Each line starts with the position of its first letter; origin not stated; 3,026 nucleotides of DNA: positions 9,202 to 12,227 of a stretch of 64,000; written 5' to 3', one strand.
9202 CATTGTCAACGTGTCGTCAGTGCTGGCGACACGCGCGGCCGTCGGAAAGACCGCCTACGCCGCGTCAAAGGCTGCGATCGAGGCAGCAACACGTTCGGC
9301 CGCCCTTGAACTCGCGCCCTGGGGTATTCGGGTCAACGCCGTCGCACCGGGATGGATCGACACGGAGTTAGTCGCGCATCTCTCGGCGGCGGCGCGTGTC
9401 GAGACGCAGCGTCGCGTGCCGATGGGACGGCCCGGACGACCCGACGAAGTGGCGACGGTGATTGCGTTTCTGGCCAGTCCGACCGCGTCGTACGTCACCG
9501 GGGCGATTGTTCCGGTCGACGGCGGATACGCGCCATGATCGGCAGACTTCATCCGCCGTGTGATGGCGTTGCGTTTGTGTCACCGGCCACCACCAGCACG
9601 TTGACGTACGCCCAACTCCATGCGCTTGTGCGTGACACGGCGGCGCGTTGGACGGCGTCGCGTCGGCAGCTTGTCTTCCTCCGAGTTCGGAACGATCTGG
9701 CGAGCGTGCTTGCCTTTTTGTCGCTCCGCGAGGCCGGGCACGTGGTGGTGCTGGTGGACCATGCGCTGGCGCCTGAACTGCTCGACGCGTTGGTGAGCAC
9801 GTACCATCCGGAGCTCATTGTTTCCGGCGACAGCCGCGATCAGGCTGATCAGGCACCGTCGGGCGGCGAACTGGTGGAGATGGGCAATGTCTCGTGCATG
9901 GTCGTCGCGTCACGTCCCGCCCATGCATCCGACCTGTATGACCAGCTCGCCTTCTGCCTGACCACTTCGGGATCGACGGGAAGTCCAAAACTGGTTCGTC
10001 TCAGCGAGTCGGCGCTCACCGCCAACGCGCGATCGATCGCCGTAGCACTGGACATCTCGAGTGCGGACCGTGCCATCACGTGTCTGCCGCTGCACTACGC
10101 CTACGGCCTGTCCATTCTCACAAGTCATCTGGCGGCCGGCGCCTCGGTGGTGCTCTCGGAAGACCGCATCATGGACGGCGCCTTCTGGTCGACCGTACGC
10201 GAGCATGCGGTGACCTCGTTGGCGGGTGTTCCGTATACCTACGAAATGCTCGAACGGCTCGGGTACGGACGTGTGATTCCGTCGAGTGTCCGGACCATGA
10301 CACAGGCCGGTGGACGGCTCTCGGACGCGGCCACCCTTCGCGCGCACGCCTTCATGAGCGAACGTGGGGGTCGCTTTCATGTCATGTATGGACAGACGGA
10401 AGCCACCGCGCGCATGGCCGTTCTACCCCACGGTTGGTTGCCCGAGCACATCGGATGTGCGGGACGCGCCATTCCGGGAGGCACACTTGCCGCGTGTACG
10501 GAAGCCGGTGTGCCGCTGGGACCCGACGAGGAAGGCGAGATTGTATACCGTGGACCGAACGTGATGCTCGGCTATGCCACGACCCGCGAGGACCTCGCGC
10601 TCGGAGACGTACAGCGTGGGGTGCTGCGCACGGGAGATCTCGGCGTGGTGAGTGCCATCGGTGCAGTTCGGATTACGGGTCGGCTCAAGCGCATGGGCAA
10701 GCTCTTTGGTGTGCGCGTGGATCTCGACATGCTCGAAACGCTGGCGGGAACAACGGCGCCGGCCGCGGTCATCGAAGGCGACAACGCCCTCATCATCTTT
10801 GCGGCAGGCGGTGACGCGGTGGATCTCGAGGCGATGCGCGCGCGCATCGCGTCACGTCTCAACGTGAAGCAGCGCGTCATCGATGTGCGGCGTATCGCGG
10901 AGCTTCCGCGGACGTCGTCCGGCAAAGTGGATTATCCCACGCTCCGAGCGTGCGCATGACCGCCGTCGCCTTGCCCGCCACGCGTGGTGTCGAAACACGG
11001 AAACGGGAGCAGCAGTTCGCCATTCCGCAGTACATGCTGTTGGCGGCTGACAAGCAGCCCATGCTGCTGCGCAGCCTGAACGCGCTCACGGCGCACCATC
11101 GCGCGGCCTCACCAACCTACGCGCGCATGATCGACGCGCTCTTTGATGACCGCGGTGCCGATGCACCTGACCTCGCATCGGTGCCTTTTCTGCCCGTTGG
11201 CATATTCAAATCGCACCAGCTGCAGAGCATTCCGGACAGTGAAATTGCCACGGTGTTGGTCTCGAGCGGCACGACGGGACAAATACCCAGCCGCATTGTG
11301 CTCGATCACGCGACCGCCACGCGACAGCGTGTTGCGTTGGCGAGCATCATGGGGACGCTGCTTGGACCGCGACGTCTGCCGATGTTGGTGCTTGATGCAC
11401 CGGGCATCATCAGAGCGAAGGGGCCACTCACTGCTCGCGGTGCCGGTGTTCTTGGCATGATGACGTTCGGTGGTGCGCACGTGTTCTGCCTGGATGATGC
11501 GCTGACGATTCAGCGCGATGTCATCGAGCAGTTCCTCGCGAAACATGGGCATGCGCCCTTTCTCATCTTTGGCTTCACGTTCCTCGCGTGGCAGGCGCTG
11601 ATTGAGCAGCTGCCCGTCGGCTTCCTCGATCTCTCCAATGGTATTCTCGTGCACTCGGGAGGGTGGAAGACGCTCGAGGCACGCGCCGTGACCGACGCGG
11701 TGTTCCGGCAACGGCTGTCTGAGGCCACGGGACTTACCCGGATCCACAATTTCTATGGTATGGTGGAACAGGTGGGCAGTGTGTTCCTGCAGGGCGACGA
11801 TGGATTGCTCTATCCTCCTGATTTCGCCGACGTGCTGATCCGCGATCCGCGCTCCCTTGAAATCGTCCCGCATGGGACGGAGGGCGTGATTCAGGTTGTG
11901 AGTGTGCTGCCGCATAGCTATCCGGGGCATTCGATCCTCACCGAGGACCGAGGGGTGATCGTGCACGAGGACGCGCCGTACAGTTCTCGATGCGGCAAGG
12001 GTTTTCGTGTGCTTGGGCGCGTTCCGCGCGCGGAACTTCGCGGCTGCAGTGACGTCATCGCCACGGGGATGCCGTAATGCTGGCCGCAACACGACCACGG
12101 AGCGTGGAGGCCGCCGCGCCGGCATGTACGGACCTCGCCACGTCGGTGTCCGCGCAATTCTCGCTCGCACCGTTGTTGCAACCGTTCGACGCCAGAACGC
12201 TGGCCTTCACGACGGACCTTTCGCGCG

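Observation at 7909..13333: LuxC/LuxE acyl-reduction cassette (GNAT-ACP-SDR-ligase-LuxE-LuxC) embedded in a flagellin modification island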

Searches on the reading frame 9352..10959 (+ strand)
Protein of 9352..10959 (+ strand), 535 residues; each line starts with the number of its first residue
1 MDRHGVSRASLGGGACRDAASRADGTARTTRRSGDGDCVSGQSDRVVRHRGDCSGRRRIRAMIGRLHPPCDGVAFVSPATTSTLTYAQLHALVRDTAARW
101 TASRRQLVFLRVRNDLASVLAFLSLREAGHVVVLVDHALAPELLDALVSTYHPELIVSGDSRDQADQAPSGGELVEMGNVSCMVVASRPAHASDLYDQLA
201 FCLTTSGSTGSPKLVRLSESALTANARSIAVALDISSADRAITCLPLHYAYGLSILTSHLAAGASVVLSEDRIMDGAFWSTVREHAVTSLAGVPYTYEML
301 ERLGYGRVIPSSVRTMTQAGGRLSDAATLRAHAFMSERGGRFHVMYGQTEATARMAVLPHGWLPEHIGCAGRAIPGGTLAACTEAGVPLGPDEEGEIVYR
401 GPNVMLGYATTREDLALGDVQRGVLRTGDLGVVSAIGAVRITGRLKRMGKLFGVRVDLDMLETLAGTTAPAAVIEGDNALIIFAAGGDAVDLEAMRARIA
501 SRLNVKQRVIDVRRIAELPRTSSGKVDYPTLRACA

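Call 3: search_protein_families(library=pfam, proteins=[window:9352-10959:+], max_evalue=0.01)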
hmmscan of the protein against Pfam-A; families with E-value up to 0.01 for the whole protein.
window:9352-10959:+ (535 aa): 1 family
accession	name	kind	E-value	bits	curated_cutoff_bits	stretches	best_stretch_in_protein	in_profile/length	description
PF00501.34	AMP-binding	-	4.2e-46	157.9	29.9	1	71-408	10-383/384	AMP-binding enzyme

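Call 8: search_protein_families(library=ncbifam, proteins=[window:9535-10959:+], max_evalue=0.01)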
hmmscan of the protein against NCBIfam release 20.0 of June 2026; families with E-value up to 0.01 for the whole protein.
window:9535-10959:+ (474 aa): 92 families (the best 25 are shown)
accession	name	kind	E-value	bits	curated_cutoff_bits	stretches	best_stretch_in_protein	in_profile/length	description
TIGR03098.1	ligase_PEP_1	hypoth_equivalog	1e-44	152.9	592.35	1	79-471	107-515/517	acyl-CoA ligase (AMP-forming), exosortase A system-associated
TIGR01733.1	AA-adenyl-dom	subfamily_domain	4.2e-40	137.8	317.4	1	24-402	1-396/409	amino acid adenylation domain-containing protein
NF004837.0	PRK06187.1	subfamily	7.7e-36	123.4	476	1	64-472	101-520/531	long-chain-fatty-acid--CoA ligase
NF004511.1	PRK05852.1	equivalog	3.8e-31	108.3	650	1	11-467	15-497/505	FadD7 family fatty acid--CoA ligase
TIGR01923.1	menE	equivalog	1.6e-30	106.4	330.15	1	24-387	1-351/442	o-succinylbenzoate--CoA ligase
NF002966.0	PRK03640.1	equivalog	4.9e-29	101.3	556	1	20-383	25-381/483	o-succinylbenzoate--CoA ligase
NF009233.0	PRK12583.1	subfamily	1.4e-28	99.6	832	1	142-387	207-453/558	fatty acid CoA ligase family protein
NF005291.0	PRK06814.1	equivalog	9.1e-28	96.7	1349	1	132-472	789-1128/1140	acyl-[ACP]--phospholipid O-acyltransferase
NF005714.0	PRK07529.1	subfamily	9.1e-27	93.6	632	1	135-386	217-477/640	acyl-CoA synthetase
NF005702.0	PRK07514.1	subfamily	2.1e-26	92.3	558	1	15-471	22-497/506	malonyl-CoA synthase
NF006182.0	PRK08316.1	subfamily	1.2e-25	90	663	1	40-466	80-509/523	fatty acyl-CoA synthetase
NF005307.0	PRK06839.1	equivalog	1.2e-24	86.9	748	1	23-387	28-396/496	o-succinylbenzoate--CoA ligase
NF004758.0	PRK06087.1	equivalog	2.4e-24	85.6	736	1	136-387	188-436/548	medium-chain fatty-acid--CoA ligase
NF005858.0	PRK07787.1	subfamily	1.5e-23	82.9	575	1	21-467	25-465/471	acyl-CoA synthetase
NF006386.0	PRK08633.1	equivalog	2.1e-23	82.1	1221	1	135-474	781-1141/1147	acyl-[ACP]--phospholipid O-acyltransferase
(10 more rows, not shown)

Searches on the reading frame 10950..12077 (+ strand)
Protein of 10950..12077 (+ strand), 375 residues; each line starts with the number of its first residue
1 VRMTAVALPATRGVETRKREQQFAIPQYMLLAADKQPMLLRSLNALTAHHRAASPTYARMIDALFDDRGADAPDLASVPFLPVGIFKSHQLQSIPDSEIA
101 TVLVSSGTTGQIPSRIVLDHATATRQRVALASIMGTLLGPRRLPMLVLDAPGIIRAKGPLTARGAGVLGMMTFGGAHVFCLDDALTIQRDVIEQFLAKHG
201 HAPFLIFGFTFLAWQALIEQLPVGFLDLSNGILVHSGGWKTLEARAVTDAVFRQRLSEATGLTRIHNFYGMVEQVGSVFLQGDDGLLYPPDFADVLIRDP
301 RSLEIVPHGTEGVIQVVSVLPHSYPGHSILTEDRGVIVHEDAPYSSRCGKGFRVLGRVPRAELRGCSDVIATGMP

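Call 3: search_protein_families(library=pfam, proteins=[window:10950-12077:+], max_evalue=0.01)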
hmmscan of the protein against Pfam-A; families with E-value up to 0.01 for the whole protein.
window:10950-12077:+ (375 aa): 2 families
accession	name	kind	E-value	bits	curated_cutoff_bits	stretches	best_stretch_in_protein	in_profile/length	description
PF04443.18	LuxE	-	1.3e-45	156.4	24.9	1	43-371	42-387/391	Acyl-protein synthetase, LuxE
PF00501.34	AMP-binding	-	0.00021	20.6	29.9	1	80-314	151-372/384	AMP-binding enzyme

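Call 8: search_protein_families(library=ncbifam, proteins=[window:10950-12077:+], max_evalue=0.01)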
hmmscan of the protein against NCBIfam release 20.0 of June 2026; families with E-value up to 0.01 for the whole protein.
window:10950-12077:+ (375 aa): 2 families
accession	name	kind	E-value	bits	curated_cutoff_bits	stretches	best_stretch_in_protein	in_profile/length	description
NF052244.1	LCFA_lig_LuxE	equivalog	2.8e-12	46.3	550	2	233-371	225-363/367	long-chain-fatty-acid--protein ligase LuxE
NF045666.1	DVU1553_fam_AMP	equivalog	9.6e-06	24.9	300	1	38-141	26-132/331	DVU_1553 family AMP-dependent CoA ligase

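Call 13: search_solved_structures(query=window:10956-12077:+, max_evalue=1, show_alignments=2)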
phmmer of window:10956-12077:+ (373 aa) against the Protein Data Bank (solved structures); distinct sequences matched with E-value up to 1: 2.
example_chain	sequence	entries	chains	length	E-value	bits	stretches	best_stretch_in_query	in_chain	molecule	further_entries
7xc6_E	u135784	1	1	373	8.9e-11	44.8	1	71-372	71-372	LuxE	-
3ijm_A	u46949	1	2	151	0.46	12.8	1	63-124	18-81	uncharacterized restriction endonuclease-like fold superfamily protein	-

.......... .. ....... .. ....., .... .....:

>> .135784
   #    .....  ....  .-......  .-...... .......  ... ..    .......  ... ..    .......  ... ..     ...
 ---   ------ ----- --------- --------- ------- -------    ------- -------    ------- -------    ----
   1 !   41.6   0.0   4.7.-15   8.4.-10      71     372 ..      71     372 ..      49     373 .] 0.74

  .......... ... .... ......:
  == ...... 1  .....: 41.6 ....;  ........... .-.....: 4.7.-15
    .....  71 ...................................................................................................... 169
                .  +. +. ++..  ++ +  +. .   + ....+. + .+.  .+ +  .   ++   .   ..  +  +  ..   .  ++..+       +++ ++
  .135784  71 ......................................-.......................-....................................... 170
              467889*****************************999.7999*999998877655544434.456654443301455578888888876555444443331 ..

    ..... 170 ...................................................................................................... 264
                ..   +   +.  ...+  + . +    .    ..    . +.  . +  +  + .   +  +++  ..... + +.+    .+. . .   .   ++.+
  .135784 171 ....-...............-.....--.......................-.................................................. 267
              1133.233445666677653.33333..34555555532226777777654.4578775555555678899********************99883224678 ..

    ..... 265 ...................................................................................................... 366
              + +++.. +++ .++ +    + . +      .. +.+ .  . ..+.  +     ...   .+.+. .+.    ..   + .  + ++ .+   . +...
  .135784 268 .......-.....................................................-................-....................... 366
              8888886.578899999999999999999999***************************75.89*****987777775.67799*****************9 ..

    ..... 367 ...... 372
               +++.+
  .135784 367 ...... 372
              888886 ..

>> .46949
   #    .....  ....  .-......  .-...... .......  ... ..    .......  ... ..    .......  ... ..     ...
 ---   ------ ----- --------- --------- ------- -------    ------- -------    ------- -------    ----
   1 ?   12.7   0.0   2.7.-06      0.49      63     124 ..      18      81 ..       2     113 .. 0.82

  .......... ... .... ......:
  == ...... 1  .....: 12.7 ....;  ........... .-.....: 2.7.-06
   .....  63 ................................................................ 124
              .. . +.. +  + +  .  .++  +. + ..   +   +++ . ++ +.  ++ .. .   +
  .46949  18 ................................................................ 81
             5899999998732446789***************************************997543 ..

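Call 74: search_dna_similar(query=window:10956-12077:+, collection=plasmids, mode=protein, max_rows=25, max_evalue=1e-10)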
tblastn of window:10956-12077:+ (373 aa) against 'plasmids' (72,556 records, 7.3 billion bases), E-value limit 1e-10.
Records with a match: 23; places in all: 23; records where one place covers at least 80% of the query: 19.
Best place of each record, by identity: <60% 23.
By first word of the organism name: Rhizobium 10; Priestia 10; Deinococcus 1; Nonomuraea 1; Ponticoccus 1.
By predicted mobility (MOB-suite, as given by PLSDB): non-mobilizable 20; conjugative 2; mobilizable 1.
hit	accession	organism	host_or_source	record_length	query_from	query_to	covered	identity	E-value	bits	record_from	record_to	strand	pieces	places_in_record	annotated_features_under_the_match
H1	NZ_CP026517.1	Deinococcus sp. NW-56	whole organism,water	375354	15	366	94%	53.0%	4e-116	378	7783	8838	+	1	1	acyl-protein synthetase | AMP-binding protein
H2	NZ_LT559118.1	Nonomuraea gerenzanensis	-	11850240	26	371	93%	51.1%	3e-97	323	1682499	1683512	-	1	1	none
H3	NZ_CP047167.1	Ponticoccus alexandrii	surface sea water,shallow sea, symbosis ...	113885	18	368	94%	46.0%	2e-91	306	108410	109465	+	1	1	acyl-protein synthetase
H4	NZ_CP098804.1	Rhizobium anhuiense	Trifolium dubium,Cell culture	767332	31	366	90%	39.6%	7e-76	262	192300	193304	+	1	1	long-chain fatty acid--CoA ligase | acyl-CoA reductase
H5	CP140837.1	Rhizobium beringeri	Trifolium pratense,whole organism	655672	37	366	88%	40.3%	3e-75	260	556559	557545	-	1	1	long-chain fatty acid--CoA ligase | acyl-CoA reductase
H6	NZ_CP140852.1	Rhizobium beringeri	Trifolium pratense,whole organism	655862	37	366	88%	40.3%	3e-75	260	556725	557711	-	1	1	long-chain fatty acid--CoA ligase | acyl-CoA reductase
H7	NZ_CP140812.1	Rhizobium beringeri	Trifolium pratense,whole organism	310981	37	366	88%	40.3%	6e-75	259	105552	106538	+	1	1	long-chain fatty acid--CoA ligase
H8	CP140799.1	Rhizobium beringeri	Trifolium pratense,whole organism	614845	37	366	88%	40.3%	6e-75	259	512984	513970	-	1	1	long-chain fatty acid--CoA ligase | acyl-CoA reductase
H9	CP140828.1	Rhizobium beringeri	Trifolium pratense,whole organism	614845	37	366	88%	40.3%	6e-75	259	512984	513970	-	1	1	long-chain fatty acid--CoA ligase | acyl-CoA reductase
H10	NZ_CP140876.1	Rhizobium beringeri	Trifolium pratense,whole organism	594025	37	366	88%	40.3%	1e-74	258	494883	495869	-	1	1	long-chain fatty acid--CoA ligase | acyl-CoA reductase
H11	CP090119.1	Rhizobium leguminosarum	Trifolium ambiguum,Cell culture,Plant ...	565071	37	366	88%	40.3%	2e-74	258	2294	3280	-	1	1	long-chain fatty acid--CoA ligase | acyl-CoA reductase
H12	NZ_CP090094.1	Rhizobium leguminosarum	Galega,Cell culture,Plant nodule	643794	37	366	88%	40.3%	3e-74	257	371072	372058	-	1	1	long-chain fatty acid--CoA ligase | acyl-CoA reductase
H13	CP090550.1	Rhizobium leguminosarum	Trifolium pratense,Cell culture,Plant ...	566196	37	366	88%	38.5%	1e-67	238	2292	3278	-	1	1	long-chain fatty acid--CoA ligase | hypothetical protein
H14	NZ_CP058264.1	Priestia megaterium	cell culture,potash salt dump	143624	40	365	87%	26.2%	2e-13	80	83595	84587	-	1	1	LuxE family acyl-protein synthetase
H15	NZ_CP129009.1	Priestia aryabhattai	mixed culture,sea water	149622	40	365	87%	26.2%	2e-13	80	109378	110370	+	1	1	LuxE family acyl-protein synthetase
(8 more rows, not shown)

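Call 75: get_annotated_region(hit=H4, flank=9000)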
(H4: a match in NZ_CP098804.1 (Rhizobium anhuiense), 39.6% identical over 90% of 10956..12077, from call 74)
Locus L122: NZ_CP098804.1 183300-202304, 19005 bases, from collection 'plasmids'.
description: Rhizobium anhuiense bv. trifolii strain T24 plasmid pRA_T24_2, complete sequence
organism: Rhizobium anhuiense (NCBI taxid 2018689)
taxonomy: Bacteria; Pseudomonadota; Alphaproteobacteria; Hyphomicrobiales; Rhizobiaceae; Rhizobium; Rhizobium anhuiense
host: -; source: Trifolium dubium,Cell culture; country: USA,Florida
typing (MOB-suite, as given by PLSDB): non-mobilizable
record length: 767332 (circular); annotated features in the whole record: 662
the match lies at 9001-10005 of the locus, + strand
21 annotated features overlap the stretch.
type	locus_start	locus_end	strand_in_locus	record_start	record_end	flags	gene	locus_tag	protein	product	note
CDS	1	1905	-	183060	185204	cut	-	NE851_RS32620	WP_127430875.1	TonB-dependent siderophore receptor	GO:0015891 - siderophore transport [Evidence IEA]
CDS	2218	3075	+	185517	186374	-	-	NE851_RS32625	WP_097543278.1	transketolase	-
CDS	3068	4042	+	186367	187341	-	-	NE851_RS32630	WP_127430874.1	transketolase C-terminal domain-containing protein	-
CDS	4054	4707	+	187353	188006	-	-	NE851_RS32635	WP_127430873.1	acyl-ACP--UDP-N- acetylglucosamine O-acyltransferase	-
CDS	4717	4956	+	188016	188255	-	-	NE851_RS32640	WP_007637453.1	hypothetical protein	-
CDS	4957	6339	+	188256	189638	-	-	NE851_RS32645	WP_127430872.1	AMP-binding protein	-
CDS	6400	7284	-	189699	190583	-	-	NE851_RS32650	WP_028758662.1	glycosyltransferase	-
CDS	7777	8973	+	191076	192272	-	-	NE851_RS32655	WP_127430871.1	DegT/DnrJ/EryC1/StrS family aminotransferase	-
CDS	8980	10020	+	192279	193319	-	-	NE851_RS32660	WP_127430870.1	long-chain fatty acid--CoA ligase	-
CDS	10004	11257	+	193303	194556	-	-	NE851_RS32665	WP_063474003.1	acyl-CoA reductase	GO:0008218 - bioluminescence [Evidence IEA]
CDS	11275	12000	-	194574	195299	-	-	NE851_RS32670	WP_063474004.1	SDR family oxidoreductase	-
CDS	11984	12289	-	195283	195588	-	-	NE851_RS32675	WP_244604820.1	hypothetical protein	-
CDS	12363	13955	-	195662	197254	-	-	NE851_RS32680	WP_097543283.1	GMC family oxidoreductase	-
CDS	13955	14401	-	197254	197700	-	fabZ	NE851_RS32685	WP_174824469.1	3-hydroxyacyl-ACP dehydratase FabZ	-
CDS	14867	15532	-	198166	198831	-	-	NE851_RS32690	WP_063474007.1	class I SAM-dependent methyltransferase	-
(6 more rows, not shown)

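Call 76: get_annotated_region(hit=H3, flank=8000)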
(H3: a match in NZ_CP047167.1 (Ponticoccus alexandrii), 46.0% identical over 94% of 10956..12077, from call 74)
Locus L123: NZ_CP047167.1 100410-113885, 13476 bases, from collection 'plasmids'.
description: Ponticoccus alexandrii strain C31 plasmid p-SCP1, complete sequence
organism: Ponticoccus alexandrii (NCBI taxid 1943633)
taxonomy: Bacteria; Pseudomonadota; Alphaproteobacteria; Rhodobacterales; Roseobacteraceae; Ponticoccus; Ponticoccus alexandrii
host: -; source: surface sea water,shallow sea, symbosis with harmful algal bloom algae; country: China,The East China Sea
typing (MOB-suite, as given by PLSDB): non-mobilizable
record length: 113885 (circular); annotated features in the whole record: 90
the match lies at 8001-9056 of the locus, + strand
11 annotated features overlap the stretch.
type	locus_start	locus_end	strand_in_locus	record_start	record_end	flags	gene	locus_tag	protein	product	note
CDS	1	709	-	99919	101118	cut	-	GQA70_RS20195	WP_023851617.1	ABC transporter permease subunit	GO:0015837 - amine transport [Evidence IEA]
CDS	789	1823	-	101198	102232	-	-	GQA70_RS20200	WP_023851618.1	amino acid ABC transporter substrate-binding protein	-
CDS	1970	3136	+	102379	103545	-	metC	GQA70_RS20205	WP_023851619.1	cystathionine beta-lyase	GO:0009086 - methionine biosynthetic process [Evidence IEA]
CDS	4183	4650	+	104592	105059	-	-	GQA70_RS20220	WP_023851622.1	hypothetical protein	-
CDS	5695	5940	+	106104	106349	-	-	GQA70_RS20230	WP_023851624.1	acyl carrier protein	GO:0006633 - fatty acid biosynthetic process [Evidence IEA]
CDS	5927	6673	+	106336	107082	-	-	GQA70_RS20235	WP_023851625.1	SDR family NAD(P)-dependent oxidoreductase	-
CDS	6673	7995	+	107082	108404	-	-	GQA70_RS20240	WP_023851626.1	AMP-binding protein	-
CDS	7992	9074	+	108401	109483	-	-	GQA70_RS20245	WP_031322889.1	acyl-protein synthetase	-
CDS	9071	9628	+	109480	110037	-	-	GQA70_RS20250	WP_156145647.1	hypothetical protein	-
CDS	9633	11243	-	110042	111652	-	-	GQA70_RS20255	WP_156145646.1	hypothetical protein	-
CDS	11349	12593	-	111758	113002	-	-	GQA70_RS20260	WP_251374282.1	acyl-CoA reductase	GO:0008218 - bioluminescence [Evidence IEA]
